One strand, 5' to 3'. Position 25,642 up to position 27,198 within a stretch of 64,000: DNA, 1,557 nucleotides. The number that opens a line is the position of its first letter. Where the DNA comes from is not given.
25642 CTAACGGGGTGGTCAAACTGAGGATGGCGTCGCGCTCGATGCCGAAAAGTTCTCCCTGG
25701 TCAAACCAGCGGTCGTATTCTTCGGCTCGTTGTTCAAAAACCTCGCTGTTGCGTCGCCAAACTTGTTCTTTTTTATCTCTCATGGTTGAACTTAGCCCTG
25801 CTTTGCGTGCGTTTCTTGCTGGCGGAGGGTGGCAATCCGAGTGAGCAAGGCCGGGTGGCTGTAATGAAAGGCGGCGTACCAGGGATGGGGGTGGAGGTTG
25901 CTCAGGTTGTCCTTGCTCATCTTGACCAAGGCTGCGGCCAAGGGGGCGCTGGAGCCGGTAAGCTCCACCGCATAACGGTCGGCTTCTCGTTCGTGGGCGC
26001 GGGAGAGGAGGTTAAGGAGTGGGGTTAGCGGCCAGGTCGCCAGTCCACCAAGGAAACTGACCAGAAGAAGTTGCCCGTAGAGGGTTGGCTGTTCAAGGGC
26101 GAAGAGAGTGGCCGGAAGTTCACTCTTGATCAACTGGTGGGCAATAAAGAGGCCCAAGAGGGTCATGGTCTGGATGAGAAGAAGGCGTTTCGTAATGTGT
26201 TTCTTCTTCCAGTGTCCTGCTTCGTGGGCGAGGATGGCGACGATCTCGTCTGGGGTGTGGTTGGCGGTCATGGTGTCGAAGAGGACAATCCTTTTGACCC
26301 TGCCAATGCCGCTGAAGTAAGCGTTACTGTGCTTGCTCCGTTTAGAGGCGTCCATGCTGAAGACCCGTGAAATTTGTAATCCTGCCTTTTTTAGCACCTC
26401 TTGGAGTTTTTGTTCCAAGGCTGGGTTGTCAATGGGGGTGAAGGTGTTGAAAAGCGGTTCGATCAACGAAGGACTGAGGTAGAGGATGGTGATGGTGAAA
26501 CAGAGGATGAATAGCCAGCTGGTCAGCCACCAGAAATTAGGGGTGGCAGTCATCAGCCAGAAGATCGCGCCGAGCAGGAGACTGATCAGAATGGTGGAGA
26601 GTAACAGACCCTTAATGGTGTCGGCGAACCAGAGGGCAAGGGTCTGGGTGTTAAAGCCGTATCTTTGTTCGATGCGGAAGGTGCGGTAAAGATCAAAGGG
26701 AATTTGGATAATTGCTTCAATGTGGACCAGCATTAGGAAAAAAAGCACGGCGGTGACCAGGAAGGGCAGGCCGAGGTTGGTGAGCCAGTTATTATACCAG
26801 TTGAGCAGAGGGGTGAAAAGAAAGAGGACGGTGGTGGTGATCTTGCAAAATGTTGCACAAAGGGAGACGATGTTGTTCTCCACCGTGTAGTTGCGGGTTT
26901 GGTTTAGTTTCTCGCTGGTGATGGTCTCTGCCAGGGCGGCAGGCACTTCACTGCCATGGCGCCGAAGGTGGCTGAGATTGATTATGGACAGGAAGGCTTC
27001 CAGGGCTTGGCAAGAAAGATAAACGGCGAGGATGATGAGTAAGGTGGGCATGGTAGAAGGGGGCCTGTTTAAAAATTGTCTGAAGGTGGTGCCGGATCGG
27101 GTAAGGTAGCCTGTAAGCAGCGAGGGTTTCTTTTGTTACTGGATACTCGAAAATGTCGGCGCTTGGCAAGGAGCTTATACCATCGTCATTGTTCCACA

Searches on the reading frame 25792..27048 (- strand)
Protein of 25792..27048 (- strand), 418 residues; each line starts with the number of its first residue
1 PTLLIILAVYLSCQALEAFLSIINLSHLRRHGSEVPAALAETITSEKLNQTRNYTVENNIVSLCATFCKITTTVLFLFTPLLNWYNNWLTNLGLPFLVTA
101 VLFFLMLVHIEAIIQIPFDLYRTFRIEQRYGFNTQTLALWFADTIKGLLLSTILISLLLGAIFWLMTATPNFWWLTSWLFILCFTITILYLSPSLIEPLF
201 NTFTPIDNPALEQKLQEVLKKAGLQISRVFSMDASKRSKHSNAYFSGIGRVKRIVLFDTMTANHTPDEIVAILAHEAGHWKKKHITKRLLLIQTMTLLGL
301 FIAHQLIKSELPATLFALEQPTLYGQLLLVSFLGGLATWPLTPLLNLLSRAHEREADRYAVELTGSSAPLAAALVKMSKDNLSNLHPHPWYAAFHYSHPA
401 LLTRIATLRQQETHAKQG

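Call 18: search_protein_families(library=pfam, proteins=[window:25792-27048:-], max_evalue=0.001)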
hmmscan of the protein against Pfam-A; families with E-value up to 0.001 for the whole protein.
window:25792-27048:- (418 aa): 2 families
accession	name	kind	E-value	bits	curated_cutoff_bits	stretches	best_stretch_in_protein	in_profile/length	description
PF16491.10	Peptidase_M48_N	-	1.7e-47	162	27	1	25-202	2-179/179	CAAX prenyl protease N-terminal, five membrane helices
PF01435.24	Peptidase_M48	-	5.3e-37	127.9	20.3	1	206-410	2-184/186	Peptidase family M48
